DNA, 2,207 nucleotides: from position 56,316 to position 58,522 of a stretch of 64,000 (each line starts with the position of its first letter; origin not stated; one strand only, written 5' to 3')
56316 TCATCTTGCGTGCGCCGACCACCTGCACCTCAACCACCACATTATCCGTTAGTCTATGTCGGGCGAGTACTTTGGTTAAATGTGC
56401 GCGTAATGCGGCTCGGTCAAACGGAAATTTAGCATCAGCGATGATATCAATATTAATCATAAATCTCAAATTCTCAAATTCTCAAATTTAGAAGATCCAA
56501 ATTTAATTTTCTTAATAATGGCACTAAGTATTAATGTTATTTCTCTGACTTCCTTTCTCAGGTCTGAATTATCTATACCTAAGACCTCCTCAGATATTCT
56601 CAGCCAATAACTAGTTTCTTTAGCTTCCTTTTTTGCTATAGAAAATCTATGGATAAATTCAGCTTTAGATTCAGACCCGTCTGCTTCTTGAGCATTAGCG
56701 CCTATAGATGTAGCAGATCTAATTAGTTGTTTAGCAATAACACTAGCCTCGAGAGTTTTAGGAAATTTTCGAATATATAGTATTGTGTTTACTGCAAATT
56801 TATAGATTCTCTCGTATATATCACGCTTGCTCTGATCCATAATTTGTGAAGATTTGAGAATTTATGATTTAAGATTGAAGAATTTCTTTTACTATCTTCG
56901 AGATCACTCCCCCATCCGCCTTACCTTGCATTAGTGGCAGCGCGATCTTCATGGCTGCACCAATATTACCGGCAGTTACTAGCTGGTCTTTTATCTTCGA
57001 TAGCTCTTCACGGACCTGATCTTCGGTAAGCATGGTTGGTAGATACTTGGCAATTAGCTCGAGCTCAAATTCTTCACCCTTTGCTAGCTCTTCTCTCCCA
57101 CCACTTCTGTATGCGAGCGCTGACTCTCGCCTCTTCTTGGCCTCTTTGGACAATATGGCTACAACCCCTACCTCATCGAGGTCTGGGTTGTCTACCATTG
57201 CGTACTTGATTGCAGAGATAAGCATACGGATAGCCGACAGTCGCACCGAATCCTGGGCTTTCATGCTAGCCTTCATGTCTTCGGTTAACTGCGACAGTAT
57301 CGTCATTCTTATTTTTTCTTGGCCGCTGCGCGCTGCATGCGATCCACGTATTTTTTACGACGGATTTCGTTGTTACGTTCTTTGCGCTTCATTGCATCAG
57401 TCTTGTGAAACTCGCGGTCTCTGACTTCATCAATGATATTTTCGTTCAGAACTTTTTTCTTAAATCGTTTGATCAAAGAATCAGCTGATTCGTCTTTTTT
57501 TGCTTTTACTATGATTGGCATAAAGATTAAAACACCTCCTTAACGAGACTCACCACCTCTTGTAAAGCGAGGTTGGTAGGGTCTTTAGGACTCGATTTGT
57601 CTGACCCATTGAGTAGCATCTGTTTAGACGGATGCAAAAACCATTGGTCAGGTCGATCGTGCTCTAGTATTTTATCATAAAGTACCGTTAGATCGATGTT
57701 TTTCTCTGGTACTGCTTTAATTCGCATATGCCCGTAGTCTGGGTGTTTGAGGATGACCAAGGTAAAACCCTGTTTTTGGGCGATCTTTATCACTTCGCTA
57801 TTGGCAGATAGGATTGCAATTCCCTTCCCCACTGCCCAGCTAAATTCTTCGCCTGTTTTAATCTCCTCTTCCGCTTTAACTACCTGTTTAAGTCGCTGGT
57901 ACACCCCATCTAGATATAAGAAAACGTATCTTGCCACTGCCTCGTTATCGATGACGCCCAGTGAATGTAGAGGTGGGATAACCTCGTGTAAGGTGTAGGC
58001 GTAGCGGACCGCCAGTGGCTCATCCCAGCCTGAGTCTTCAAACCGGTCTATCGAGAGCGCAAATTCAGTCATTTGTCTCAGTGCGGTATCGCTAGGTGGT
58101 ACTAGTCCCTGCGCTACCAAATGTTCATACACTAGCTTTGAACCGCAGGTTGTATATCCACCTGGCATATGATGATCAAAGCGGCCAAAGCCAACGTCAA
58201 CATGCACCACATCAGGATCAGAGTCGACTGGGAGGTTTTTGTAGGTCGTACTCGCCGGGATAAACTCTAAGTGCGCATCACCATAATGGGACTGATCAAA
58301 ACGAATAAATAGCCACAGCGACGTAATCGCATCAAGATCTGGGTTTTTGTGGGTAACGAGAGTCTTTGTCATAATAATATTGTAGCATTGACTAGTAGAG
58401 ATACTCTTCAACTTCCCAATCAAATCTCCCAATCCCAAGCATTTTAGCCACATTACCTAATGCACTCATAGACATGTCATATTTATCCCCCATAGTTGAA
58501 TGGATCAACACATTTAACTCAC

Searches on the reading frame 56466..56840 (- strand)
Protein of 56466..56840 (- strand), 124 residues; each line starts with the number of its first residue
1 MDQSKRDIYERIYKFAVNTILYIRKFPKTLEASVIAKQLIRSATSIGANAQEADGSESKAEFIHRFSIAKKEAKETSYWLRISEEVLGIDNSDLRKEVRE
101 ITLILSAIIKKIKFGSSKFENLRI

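Call 44: search_protein_families(library=pfam, proteins=[window:56466-56840:-], max_evalue=1)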
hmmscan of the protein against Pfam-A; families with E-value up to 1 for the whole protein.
window:56466-56840:- (124 aa): 2 families
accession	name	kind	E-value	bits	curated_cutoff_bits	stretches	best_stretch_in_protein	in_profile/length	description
PF05635.17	23S_rRNA_IVP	-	4.9e-20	72.2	33.8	1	7-104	4-103/106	23S rRNA-intervening sequence protein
PF02262.21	Cbl_N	-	0.13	12.7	25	1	43-113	45-116/125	CBL proto-oncogene N-terminal domain 1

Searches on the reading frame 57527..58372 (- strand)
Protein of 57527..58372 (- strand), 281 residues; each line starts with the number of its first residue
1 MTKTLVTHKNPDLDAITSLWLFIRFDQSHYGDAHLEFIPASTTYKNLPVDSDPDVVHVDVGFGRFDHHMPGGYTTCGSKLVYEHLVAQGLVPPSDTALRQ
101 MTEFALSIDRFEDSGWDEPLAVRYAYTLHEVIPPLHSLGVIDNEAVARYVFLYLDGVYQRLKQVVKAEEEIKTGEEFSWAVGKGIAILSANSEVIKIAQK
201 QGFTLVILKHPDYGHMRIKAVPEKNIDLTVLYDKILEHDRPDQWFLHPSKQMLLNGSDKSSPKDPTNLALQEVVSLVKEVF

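Call 44: search_protein_families(library=pfam, proteins=[window:57527-58372:-], max_evalue=1)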
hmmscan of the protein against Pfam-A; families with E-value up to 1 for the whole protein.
window:57527-58372:- (281 aa): 3 families
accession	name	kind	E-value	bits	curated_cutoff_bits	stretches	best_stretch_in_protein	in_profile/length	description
PF01368.27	DHH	-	0.0099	16.6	28.1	1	5-61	4-49/125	DHH family, N-terminal domain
PF08257.16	Sulfakinin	-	0.067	13.5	20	1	212-217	3-8/9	Sulfakinin family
PF15025.12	C5orf34-like_N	-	0.21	12.1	27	1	76-107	24-56/70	C5orf34-like, N-terminal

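Call 72: search_solved_structures(query=window:57527-58372:-, max_evalue=10)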
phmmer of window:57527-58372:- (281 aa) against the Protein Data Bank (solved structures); distinct sequences matched with E-value up to 10: 2.
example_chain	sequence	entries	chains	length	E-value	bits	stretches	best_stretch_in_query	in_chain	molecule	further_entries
7mcd_A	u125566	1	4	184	0.29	13.7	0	176-218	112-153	AI-designed TIM-barrel F15C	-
9kla_A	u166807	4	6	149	1.2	11.7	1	201-275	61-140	Bromodomain-containing protein 9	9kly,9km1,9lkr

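Call 73: search_protein_families(library=ncbifam, proteins=[window:57527-58372:-], max_evalue=0.1)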
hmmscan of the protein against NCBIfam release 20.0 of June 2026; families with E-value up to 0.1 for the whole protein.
window:57527-58372:- (281 aa): 0 families

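Call 75: find_related_loci(query=A7, collection=metagenome_contigs, flank=5000)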
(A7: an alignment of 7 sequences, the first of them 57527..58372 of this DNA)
Query A7 (281 aa) in metagenome_contigs; peptide patterns used: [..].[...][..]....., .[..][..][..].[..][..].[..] (x = any residue, [..] = any of these).
217 stretches matched a pattern; 145 encode a relative of the query (tblastn E <= 1e-3); the best 80 are kept; 80 distinct loci.
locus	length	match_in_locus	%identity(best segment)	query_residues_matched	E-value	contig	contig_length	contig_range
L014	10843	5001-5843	95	1-281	0e+0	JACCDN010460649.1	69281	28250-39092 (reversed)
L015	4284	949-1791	87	1-281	1e-177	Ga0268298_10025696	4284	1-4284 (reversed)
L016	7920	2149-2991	69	1-281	3e-135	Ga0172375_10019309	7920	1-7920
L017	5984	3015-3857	69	1-281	1e-135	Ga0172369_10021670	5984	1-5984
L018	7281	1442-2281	51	1-280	2e-94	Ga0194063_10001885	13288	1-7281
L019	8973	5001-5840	51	1-280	2e-94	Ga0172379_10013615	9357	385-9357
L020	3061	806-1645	51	1-280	3e-96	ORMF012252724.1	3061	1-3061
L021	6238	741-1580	51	1-280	1e-93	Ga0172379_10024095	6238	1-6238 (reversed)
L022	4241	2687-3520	51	1-278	3e-93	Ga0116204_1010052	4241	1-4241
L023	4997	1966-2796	51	1-277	5e-93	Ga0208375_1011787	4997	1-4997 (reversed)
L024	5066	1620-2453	51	1-278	5e-93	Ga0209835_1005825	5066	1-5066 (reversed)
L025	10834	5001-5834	50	1-278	5e-92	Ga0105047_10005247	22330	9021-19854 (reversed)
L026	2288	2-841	51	1-280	1e-95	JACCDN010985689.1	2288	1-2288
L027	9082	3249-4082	50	1-278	3e-91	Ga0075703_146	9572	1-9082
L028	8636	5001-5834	50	1-278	9e-91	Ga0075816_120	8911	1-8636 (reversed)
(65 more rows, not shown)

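Call 104: search_protein_families(library=pfam, proteins=[L019:1701-2195:-, L019:4555-4947:-], max_evalue=0.01)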
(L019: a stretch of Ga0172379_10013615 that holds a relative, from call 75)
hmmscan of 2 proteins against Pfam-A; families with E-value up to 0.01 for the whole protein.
L019:1701-2195:- (164 aa): 0 families

L019:4555-4947:- (130 aa): 0 families
